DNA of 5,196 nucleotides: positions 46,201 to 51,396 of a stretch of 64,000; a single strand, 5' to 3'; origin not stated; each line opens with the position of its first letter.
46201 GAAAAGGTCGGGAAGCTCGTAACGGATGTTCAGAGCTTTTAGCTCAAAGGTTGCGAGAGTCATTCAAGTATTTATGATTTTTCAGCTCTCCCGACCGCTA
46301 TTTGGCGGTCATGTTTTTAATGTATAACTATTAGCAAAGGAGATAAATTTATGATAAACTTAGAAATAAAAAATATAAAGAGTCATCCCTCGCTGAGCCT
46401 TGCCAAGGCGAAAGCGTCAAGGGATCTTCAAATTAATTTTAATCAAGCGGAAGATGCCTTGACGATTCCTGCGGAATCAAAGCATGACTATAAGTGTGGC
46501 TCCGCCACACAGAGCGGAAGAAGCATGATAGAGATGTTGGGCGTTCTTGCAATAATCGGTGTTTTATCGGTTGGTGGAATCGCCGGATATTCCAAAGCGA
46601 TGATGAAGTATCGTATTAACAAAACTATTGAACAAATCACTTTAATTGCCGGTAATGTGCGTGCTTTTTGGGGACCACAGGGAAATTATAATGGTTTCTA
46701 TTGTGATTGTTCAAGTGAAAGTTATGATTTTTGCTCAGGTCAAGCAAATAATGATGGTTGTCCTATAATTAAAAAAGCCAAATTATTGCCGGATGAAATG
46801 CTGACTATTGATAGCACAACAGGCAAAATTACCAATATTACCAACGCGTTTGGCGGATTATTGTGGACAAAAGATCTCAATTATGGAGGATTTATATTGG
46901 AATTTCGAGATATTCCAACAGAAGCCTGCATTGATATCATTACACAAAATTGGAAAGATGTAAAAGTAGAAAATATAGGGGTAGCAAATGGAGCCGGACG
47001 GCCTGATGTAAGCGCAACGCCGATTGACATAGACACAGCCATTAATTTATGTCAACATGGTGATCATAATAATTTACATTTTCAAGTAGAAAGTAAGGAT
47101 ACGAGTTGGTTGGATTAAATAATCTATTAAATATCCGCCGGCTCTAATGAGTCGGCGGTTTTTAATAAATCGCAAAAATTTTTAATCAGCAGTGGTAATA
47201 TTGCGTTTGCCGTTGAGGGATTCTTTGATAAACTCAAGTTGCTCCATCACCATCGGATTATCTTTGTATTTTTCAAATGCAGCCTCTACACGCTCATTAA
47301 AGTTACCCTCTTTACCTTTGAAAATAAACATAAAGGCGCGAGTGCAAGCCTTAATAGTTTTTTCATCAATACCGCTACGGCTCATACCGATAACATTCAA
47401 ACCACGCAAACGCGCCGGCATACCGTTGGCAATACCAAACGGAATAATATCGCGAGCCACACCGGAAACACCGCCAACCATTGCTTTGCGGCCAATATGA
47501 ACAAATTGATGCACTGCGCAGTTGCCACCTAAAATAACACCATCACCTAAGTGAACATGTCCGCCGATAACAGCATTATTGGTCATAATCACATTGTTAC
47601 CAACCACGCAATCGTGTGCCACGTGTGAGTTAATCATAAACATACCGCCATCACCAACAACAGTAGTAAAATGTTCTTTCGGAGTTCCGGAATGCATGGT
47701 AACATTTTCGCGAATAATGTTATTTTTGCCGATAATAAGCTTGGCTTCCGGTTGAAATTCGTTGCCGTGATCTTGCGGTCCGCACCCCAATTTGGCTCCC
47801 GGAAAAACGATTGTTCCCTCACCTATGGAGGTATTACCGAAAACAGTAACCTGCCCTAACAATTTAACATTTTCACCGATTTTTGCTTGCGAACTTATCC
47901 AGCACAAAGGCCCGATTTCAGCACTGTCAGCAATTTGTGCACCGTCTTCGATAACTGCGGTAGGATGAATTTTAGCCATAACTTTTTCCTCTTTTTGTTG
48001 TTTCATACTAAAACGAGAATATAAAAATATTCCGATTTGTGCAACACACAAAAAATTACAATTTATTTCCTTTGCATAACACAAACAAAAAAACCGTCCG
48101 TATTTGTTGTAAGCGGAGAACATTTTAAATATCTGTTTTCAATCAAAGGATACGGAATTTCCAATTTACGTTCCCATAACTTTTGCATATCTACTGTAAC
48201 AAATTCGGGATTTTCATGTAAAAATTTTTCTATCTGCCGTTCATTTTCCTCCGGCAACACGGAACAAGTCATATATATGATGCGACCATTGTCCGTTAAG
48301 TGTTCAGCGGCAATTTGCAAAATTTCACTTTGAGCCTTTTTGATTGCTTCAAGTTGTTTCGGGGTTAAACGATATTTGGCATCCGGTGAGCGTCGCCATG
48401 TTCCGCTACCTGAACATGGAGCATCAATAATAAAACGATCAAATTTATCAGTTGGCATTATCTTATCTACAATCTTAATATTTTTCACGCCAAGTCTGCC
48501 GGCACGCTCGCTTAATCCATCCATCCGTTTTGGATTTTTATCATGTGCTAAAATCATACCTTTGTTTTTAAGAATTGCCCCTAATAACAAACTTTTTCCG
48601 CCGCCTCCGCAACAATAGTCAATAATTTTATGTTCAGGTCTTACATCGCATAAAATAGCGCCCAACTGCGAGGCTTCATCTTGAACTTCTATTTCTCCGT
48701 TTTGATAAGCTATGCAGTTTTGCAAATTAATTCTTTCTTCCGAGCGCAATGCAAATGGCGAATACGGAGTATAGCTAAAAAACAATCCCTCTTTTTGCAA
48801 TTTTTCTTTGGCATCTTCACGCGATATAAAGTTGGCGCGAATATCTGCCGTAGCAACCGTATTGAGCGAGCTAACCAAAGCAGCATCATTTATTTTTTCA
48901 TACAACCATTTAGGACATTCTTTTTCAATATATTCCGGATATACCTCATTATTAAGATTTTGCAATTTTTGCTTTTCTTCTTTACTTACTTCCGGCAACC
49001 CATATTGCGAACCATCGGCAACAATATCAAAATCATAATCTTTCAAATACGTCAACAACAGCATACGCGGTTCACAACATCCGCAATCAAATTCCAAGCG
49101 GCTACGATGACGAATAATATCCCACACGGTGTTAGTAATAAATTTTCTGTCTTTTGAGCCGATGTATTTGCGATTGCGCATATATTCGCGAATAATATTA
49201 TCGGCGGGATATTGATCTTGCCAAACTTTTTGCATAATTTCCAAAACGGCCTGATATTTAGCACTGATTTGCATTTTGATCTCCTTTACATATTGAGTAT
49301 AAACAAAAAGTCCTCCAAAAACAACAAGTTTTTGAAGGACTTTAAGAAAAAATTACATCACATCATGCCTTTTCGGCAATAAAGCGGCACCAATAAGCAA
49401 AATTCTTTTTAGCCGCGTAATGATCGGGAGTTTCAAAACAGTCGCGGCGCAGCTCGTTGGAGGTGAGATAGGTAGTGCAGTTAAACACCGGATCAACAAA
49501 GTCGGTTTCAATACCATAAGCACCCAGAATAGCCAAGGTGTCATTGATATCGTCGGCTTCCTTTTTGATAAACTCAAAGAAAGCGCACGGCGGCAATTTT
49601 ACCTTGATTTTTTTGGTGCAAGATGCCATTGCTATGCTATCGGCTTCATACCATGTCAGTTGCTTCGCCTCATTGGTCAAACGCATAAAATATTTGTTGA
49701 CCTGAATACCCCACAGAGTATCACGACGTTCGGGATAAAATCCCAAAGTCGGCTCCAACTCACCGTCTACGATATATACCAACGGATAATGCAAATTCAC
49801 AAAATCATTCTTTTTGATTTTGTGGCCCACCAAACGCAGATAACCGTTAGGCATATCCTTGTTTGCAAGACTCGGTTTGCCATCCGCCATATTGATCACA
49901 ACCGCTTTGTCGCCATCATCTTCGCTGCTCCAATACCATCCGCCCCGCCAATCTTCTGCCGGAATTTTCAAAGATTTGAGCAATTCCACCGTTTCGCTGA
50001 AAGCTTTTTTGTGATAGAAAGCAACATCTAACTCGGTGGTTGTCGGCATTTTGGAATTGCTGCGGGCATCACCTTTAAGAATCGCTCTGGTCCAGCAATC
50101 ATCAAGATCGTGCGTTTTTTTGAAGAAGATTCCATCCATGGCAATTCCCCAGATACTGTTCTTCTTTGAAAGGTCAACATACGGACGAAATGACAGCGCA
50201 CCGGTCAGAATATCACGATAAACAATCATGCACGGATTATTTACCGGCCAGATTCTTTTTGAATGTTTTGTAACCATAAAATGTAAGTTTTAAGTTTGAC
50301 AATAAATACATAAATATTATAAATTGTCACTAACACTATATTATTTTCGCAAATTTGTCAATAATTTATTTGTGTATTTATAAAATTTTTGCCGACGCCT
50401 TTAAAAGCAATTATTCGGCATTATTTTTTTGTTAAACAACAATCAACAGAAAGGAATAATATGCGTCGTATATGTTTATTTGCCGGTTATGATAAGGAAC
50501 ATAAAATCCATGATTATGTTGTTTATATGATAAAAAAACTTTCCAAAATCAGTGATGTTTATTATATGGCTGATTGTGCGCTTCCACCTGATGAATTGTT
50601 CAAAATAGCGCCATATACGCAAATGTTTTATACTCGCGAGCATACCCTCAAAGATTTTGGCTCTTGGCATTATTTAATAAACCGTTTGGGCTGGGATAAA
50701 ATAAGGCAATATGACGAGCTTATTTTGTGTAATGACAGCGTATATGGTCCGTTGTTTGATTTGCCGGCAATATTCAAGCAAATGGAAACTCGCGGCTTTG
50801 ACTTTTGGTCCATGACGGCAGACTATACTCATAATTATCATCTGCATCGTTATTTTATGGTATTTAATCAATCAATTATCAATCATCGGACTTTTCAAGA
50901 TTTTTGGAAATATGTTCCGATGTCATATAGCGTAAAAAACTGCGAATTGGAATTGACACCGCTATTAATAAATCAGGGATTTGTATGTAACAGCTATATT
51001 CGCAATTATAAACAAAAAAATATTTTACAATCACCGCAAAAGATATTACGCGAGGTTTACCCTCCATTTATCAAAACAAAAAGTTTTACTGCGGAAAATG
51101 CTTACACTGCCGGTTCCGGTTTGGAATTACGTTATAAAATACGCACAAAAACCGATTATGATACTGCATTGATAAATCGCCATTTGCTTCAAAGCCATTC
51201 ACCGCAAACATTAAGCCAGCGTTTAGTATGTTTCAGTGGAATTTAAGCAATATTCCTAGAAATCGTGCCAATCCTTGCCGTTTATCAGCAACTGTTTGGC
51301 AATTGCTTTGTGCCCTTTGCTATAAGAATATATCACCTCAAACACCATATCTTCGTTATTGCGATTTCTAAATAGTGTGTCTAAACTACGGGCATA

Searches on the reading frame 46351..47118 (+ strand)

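Call 37: search_protein_families(library=pfam, proteins=[window:46351-47118:+], max_evalue=0.001)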
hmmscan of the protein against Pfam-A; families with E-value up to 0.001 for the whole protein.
window:46351-47118:+ (255 aa): 1 family
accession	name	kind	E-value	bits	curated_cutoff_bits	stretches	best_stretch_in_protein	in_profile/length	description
PF08805.16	PilS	-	0.00013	22.5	22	1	138-244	34-135/138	PilS N terminal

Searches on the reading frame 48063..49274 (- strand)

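Call 37: search_protein_families(library=pfam, proteins=[window:48063-49274:-], max_evalue=0.001)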
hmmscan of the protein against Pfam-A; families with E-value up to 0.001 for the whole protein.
window:48063-49274:- (403 aa): 2 families
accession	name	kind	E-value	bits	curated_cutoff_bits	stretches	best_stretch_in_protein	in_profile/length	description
PF01189.24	Methyltr_RsmB-F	-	4.9e-42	144.3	27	1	208-399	3-197/199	16S rRNA methyltransferase RsmB/F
PF13847.12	Methyltransf_31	-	0.00072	19.7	27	0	214-357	4-127/145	Methyltransferase domain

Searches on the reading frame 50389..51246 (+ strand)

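Call 36: search_protein_families(library=pfam, proteins=[window:50389-51246:+], max_evalue=0.01)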
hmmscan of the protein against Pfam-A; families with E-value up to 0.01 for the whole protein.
window:50389-51246:+ (285 aa): 1 family
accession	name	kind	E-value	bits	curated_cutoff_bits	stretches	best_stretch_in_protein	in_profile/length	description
PF05045.17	RgpF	-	1.8e-39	136.2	25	1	67-280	11-249/503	Rhamnan synthesis protein F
